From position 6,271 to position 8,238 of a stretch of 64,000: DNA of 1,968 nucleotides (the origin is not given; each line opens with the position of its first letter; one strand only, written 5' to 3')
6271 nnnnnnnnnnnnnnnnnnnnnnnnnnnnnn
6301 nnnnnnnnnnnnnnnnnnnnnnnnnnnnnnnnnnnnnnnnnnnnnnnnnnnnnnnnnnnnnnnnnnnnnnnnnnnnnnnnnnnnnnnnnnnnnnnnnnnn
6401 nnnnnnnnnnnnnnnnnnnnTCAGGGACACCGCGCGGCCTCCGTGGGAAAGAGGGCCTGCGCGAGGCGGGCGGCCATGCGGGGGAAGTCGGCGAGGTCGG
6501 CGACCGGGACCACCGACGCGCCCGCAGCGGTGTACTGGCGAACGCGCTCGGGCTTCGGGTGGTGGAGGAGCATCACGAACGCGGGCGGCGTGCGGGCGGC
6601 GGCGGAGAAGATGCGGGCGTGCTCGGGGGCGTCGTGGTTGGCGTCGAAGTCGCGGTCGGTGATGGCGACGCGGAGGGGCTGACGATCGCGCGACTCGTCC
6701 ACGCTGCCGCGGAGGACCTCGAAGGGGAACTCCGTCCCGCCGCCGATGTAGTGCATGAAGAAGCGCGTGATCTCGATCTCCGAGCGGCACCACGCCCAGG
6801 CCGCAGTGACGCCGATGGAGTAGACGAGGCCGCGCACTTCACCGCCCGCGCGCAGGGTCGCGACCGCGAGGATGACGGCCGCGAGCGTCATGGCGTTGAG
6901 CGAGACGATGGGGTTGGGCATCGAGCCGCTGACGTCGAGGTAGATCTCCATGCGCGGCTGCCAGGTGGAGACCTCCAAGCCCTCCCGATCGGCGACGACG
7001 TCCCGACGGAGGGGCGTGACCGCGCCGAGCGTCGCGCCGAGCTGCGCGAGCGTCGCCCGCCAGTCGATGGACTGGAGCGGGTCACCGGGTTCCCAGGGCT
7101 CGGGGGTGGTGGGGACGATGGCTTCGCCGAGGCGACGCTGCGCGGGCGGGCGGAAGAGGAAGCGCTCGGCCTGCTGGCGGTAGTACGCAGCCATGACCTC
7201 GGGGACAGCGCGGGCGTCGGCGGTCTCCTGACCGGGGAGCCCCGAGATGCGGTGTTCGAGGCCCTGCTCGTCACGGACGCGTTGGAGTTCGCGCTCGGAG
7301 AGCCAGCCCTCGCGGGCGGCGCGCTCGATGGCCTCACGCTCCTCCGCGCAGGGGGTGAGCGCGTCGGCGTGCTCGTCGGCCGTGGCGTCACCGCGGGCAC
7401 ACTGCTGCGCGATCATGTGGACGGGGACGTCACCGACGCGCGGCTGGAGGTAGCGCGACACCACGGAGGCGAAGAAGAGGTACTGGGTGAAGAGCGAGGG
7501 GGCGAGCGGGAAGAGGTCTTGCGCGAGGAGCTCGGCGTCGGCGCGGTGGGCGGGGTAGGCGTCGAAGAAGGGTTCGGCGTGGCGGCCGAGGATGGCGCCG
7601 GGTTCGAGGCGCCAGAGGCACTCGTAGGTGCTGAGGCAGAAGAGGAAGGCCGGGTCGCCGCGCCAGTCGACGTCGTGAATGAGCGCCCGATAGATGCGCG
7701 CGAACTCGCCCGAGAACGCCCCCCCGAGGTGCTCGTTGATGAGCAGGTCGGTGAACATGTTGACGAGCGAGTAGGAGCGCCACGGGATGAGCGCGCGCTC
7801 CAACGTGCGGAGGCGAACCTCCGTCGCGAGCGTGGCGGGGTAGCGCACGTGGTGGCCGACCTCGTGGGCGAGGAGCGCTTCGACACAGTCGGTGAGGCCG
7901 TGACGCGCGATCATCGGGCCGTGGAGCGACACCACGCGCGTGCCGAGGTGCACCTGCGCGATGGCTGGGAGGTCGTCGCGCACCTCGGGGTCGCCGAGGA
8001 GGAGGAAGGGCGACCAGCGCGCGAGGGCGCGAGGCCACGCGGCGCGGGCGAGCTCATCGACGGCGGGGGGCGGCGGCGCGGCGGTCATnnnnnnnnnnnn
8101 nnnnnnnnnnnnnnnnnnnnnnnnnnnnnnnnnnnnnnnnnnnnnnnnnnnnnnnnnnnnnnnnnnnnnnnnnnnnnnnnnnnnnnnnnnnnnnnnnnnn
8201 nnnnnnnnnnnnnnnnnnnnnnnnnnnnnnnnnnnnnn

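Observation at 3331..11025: Translationally coupled 8-gene operon combining TerB-like, HExxH+vWA, radical SAM and a lysine-less aminotransferase fold, with three ORFans and no AAA+ partner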

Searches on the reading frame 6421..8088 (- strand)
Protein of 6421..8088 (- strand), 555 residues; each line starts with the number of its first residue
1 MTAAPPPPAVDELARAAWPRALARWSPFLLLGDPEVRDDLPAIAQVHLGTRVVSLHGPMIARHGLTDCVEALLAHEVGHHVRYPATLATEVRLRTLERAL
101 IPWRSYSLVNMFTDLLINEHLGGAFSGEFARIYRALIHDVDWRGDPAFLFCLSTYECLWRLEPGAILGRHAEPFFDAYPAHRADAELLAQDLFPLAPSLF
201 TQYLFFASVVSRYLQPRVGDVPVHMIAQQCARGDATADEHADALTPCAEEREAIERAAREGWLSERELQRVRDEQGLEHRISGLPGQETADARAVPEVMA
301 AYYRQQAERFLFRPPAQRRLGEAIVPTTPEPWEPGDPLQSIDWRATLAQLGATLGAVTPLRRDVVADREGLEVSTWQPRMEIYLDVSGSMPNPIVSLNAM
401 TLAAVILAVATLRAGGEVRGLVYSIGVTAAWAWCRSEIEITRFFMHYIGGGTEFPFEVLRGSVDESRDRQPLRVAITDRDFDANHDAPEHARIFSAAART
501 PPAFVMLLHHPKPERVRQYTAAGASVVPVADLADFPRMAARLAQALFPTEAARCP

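Call 5: search_protein_families(library=pfam, proteins=[window:6421-8088:-], max_evalue=0.1)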
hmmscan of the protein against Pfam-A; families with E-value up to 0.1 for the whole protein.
window:6421-8088:- (555 aa): 0 families

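Call 6: search_protein_families(library=ncbifam, proteins=[window:6421-8088:-], max_evalue=0.1)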
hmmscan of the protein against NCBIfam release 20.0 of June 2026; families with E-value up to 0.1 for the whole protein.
window:6421-8088:- (555 aa): 0 families

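Call 7: search_protein_families(library=padloc, proteins=[window:6421-8088:-], max_evalue=0.1)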
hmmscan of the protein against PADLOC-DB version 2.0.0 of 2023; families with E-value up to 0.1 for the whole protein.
window:6421-8088:- (555 aa): 0 families

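Call 10: find_homologous_proteins(query=window:6421-8088:-, max_evalue=0.001)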
Query window:6421-8088:- (555 aa): 383 proteins with E <= 0.001 among 8000 candidates; the best 120 are listed.
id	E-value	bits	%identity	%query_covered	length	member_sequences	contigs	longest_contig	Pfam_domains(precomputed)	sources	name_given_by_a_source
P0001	0.0e+0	1117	89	99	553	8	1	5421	-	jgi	jgi:hypothetical protein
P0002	5.4e-229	780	65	99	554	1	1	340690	-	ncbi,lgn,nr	ncbi:MAG: hypothetical protein HY909_11160 [Deltaproteobacteria bacterium]|nr:hypothetical protein [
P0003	3.4e-206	704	61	97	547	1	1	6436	-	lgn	-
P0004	1.6e-203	696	60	97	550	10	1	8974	-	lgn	-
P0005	1.5e-202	692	60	97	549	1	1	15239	-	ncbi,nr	ncbi:MAG: hypothetical protein JWM10_4897 [Myxococcaceae bacterium]|nr:hypothetical protein [Myxococ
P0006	2.5e-202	692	60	98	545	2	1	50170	-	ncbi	ncbi:MAG: DUF58 domain-containing protein [Polyangiales bacterium]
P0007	5.4e-200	684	59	95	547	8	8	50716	-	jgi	jgi:hypothetical protein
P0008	9.6e-200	683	59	97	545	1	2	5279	-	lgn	-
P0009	1.0e-199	683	56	99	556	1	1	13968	-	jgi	jgi:hypothetical protein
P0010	1.0e-199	683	58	99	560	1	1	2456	-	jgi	jgi:hypothetical protein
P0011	4.3e-199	681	59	99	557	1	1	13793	-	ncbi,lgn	-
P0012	8.2e-199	680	58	96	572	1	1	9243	-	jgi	jgi:hypothetical protein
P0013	2.9e-198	678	58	97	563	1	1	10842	-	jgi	jgi:hypothetical protein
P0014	3.9e-198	678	56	98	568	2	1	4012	-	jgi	jgi:hypothetical protein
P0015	3.0e-197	675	58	97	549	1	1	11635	-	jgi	jgi:hypothetical protein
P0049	5.5e-187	641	56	99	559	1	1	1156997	-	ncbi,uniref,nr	ncbi:hypothetical protein SAMN05444166_7845 [Singulisphaera sp. GP187]|uniref:DUF58 domain-containin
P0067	3.7e-183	628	51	100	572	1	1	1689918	-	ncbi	ncbi:MAG: hypothetical protein R3C59_14145 [Planctomycetaceae bacterium]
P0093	9.8e-180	617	53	98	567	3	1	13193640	-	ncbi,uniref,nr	ncbi:hypothetical protein [Pyxidicoccus sp. MSG2]|uniref:hypothetical protein n=1 Tax=Pyxidicoccus s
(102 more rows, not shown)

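Call 11: find_encoding_contigs(protein=P0049, flank=10000, max_places=2)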
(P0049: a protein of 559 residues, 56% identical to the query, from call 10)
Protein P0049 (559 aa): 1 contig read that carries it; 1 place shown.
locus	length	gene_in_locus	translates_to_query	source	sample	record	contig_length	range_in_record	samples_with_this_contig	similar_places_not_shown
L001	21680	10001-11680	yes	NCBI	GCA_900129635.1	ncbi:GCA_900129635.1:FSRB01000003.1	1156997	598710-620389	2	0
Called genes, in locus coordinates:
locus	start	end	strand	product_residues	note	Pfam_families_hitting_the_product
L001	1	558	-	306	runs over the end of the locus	PF09234:DUF1963 (weak)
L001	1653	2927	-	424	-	PF12895:ANAPC3 (weak), PF07719:TPR_2 (faint), PF13428:TPR_14 (faint), PF13432:TPR_16 (faint), PF14559:TPR_19 (faint)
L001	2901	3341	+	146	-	-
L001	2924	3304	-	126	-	-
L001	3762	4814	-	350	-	PF13577:SnoaL_4 (weak), PF12680:SnoaL_2 (weak), PF13474:SnoaL_3, PF14534:DUF4440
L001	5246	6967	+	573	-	PF07396:Porin_O_P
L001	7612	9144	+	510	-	PF07726:AAA_3, PF07728:AAA_5 (weak), PF17863:AAA_lid_2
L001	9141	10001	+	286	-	-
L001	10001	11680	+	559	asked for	-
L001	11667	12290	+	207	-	-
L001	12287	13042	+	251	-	-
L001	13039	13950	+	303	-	PF04055:Radical_SAM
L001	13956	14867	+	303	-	-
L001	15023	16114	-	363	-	-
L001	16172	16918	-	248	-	-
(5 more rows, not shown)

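Call 12: find_encoding_contigs(protein=P0067, flank=10000, max_places=2)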
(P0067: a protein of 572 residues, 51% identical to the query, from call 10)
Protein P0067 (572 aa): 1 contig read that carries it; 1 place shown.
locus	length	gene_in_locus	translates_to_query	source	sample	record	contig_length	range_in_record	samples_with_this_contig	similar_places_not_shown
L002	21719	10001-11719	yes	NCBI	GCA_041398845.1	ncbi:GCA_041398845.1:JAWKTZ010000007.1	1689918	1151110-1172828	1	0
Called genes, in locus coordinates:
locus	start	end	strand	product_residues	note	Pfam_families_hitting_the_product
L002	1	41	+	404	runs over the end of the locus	PF02670:DXP_reductoisom, PF08436:DXP_redisom_C, PF13288:DXPR_C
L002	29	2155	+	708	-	PF02163:Peptidase_M50, PF00595:PDZ, PF13180:PDZ_2 (weak), PF14685:PDZ_Tricorn (faint), PF17820:PDZ_6, PF13180:PDZ_2, PF17820:PDZ_6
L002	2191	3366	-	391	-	PF01839:FG-GAP (faint), PF13517:FG-GAP_3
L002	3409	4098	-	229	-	PF11927:HODM_asu-like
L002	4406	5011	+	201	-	-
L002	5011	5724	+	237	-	-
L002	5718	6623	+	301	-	PF04055:Radical_SAM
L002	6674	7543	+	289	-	-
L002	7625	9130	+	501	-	PF07726:AAA_3, PF17863:AAA_lid_2 (weak)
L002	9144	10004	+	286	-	-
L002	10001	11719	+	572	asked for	-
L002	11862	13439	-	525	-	PF00012:HSP70, PF06723:MreB_Mbl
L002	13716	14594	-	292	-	-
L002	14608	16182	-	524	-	PF02934:GatB_N, PF02637:GatB_Yqey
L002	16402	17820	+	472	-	-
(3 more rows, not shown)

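Call 13: find_encoding_contigs(protein=P0093, flank=10000, max_places=2)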
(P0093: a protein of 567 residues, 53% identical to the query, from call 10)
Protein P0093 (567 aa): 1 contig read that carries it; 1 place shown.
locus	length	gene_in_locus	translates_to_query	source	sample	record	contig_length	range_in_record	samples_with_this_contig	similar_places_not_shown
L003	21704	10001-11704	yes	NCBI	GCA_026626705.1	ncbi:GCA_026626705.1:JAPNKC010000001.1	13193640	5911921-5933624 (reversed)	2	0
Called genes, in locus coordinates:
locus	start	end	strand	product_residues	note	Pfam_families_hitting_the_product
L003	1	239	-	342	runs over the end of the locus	PF00389:2-Hacid_dh, PF02826:2-Hacid_dh_C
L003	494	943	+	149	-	PF13098:Thioredoxin_2 (weak), PF00085:Thioredoxin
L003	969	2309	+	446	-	PF17767:NAPRTase_N, PF01729:QRPTase_C (weak), PF04095:NAPRTase, PF17956:NAPRTase_C (faint)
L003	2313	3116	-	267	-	-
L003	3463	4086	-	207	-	-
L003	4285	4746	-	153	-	PF07681:DoxX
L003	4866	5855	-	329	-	PF00126:HTH_1, PF03466:LysR_substrate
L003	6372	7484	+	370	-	PF13964:Beta-prop_Calicin, PF24681:Kelch_KLHDC2_KLHL20_DRC7, PF24981:Beta-prop_ATRN-LZTR1, PF13418:Beta-prop_TYW4, PF13415:Beta-prop_FBX42, PF13418:Beta-prop_TYW4 (weak), PF24681:Kelch_KLHDC2_KLHL20_DRC7, PF01344:Kelch_1 (weak), +4 more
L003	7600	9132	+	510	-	PF07726:AAA_3, PF17863:AAA_lid_2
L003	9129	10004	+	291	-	-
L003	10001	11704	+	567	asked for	-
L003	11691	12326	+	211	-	-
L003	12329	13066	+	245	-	-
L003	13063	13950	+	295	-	PF04055:Radical_SAM, PF13353:Fer4_12 (faint)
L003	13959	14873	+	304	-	-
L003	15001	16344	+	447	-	PF14412:AHH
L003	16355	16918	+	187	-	PF07791:Imm11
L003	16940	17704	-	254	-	-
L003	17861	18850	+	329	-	PF00165:HTH_AraC, PF12833:HTH_18, PF02870:Methyltransf_1N (faint)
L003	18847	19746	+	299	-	PF00892:EamA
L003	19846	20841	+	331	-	PF02353:CMAS (faint), PF06325:PrmA, PF22528:PRMT_C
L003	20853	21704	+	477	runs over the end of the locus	PF14518:Haem_oxygenas_2, PF07883:Cupin_2 (faint)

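Call 18: find_related_loci(query=A1, collection=genome_contigs, flank=10000)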
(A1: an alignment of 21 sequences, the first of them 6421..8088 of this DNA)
Query A1 (555 aa) in genome_contigs; peptide patterns used: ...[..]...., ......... (x = any residue, [..] = any of these).
600 stretches matched a pattern (row limit reached: there are more); 11 encode a relative of the query (tblastn E <= 1e-3); 11 distinct loci.
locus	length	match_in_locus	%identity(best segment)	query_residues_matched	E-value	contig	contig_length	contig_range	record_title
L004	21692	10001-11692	51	2-555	0e+0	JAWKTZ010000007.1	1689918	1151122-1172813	MAG: Planctomycetaceae bacterium isolate ABC1.50 ABC1.50.fa-7, whole genome shotgun sequence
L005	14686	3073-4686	29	15-512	3e-36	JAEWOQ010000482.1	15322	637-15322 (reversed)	MAG: Proteobacteria bacterium isolate OH_SBlB_69 k127_1290900, whole genome shotgun sequence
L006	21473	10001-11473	28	17-481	4e-31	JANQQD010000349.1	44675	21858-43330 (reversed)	MAG: Anaerolineae bacterium isolate IP29b_bin.19 k99_2668141, whole genome shotgun sequence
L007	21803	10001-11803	24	3-551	1e-27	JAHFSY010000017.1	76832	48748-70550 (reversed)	MAG: Verrucomicrobia bacterium isolate nzgw608 NODE_189_length_76833_cov_5.102292, whole genome shotgun sequence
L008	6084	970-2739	26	16-552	9e-27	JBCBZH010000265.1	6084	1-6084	MAG: Bacteroidota bacterium isolate P01_A01_bin.110 k141_1190086_length_6084_cov_9.0000, whole genome shotgun sequence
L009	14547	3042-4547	24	8-481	7e-26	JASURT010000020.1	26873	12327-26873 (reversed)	MAG: Candidatus Ozemobacter sp. isolate DJKA78_ANT-KO_bin.22 scaffold_318, whole genome shotgun sequence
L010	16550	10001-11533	35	1-481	1e-19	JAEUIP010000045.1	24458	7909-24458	MAG: Planctomycetaceae bacterium isolate new MAG-46 NODE_45_length_24458_cov_4.199705, whole genome shotgun sequence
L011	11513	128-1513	28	71-459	4e-19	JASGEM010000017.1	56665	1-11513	MAG: Propionicimonas sp. isolate 7M012 JMF-2106-05-0007A.bin.12_16, whole genome shotgun sequence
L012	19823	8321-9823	36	15-460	2e-17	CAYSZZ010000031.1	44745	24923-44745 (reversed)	MAG TPA_asm: uncultured Propionibacteriaceae bacterium isolate SRP344714_co1_402 genome assembly, contig: NODE_1746_leng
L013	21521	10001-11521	32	3-459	8e-15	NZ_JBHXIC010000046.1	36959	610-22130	Cellulosimicrobium cellulans strain NPDC058341 NPDC058341_T52_B8.ctg-0046, whole genome shotgun sequence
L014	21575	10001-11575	34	1-458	2e-12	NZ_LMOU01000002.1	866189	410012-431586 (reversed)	Microbacterium sp. Leaf159 contig_2, whole genome shotgun sequence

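Call 25: search_protein_families(library=pfam, proteins=[L007:7360-8991:+, L007:8970-10007:+, L007:10004-11818:+, L007:11840-12430:+, L007:12427-13818:+, L007:14009-14740:+, L007:5726-7306:+, L009:6711-7313:+, L009:7310-8347:+, L006:8910-9932:+], max_evalue=0.01)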
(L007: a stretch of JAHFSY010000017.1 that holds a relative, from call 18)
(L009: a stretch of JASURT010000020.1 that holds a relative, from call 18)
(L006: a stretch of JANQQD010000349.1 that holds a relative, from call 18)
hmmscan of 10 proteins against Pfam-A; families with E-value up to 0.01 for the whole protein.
L007:7360-8991:+ (543 aa): 3 families
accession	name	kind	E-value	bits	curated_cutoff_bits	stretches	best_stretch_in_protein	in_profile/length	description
PF07726.17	AAA_3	-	7.3e-08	32.8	27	1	132-269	2-129/131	ATPase family associated with various cellular activities (AAA)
PF17863.7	AAA_lid_2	-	1.6e-05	25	22.7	1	383-433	9-59/74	AAA lid domain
PF07728.20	AAA_5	-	0.00013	22.4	22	1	133-238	3-101/139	AAA domain (dynein-related subfamily)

L007:8970-10007:+ (345 aa): 0 families

L007:10004-11818:+ (604 aa): 0 families

L007:11840-12430:+ (196 aa): 0 families

L007:12427-13818:+ (463 aa): 1 family
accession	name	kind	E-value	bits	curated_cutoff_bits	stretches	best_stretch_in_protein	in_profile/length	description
PF00501.34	AMP-binding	-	7.9e-09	35.2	29.9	1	117-326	156-376/384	AMP-binding enzyme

L007:14009-14740:+ (243 aa): 1 family
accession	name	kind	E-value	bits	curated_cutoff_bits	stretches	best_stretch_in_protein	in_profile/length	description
PF04055.27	Radical_SAM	-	4.9e-06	27.3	29.5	1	27-113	3-98/166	Radical SAM superfamily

L007:5726-7306:+ (526 aa): 2 families
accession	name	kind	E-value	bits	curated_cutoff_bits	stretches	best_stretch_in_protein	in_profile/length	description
PF10150.14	RNase_E_G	-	3.8e-102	341.8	25.5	1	148-418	1-270/270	Ribonuclease E/G family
PF20833.2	RNase_E_G_Thio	-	1.1e-08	35.5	26.8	1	430-516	2-83/86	RNase E/G, Thioredoxin-like domain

L009:6711-7313:+ (200 aa): 1 family
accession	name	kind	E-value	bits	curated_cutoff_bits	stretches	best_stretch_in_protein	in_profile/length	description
PF04973.17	NMN_transporter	-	1.1e-57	195.3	27.3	1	2-181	1-175/175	Nicotinamide mononucleotide transporter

L009:7310-8347:+ (345 aa): 4 families
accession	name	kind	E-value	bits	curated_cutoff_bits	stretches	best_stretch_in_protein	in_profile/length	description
PF13521.12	AAA_28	-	3.2e-35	122.2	27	1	156-313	2-164/164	AAA domain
PF01467.32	CTP_transf_like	-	0.00033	21.3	21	1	6-42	2-39/133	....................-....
PF13238.12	AAA_18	-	0.0012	19.7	29.4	1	157-196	2-48/128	AAA domain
PF20720.3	nSTAND3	-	0.0037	17.4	27.2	0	155-175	19-39/155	Novel STAND NTPase 3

L006:8910-9932:+ (340 aa): 0 families

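Call 29: find_encoding_contigs(protein=P0002, flank=10000, max_places=2)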
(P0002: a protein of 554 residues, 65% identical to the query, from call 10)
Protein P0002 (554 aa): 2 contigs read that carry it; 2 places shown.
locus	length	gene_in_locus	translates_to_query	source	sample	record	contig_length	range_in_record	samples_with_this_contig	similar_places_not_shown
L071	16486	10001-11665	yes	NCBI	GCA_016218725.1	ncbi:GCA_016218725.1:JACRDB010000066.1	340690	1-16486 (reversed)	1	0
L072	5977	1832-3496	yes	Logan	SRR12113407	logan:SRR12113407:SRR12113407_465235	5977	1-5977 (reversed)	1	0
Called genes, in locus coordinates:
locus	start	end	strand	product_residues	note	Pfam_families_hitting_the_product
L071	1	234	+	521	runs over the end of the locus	PF03853:YjeF_N, PF01256:Carb_kinase, PF02110:HK (weak)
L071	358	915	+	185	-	PF04542:Sigma70_r2, PF04545:Sigma70_r4, PF08281:Sigma70_r4_2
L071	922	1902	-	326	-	PF20533:DUF6748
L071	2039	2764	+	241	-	PF01694:Rhomboid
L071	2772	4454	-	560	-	PF02412:TSP_3 (faint), PF00691:OmpA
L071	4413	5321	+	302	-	PF14219:DUF4328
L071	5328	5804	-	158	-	-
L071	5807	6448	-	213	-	-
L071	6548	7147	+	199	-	-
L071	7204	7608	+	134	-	PF16697:Yop-YscD_cpl, PF00498:FHA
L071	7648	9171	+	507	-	PF07726:AAA_3, PF17863:AAA_lid_2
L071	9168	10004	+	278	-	-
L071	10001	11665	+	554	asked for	-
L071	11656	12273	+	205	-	-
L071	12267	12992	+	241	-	-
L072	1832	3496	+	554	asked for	-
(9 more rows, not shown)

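Call 30: find_encoding_contigs(protein=P0006, flank=10000, max_places=2)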
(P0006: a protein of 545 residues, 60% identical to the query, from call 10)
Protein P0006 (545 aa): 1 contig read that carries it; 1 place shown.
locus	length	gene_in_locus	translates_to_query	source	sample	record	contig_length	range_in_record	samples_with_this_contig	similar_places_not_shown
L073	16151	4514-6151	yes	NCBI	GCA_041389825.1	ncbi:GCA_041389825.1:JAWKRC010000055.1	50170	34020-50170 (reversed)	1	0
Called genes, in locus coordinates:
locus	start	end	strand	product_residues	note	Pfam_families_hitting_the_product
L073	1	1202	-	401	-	PF00176:SNF2-rel_dom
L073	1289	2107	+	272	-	PF00106:adh_short, PF13561:adh_short_C2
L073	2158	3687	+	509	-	PF07728:AAA_5 (faint), PF07726:AAA_3 (weak), PF17863:AAA_lid_2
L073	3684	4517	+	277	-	-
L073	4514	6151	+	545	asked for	-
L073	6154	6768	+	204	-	-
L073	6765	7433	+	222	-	-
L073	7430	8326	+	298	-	PF04055:Radical_SAM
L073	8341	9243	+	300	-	-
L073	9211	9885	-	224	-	PF03167:UDG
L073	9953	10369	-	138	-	PF11969:DcpS_C, PF01230:HIT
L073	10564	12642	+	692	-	PF11617:Cu-binding_MopE (weak)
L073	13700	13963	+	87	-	-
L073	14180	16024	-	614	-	PF00069:Pkinase, PF07714:PK_Tyr_Ser-Thr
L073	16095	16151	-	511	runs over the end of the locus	-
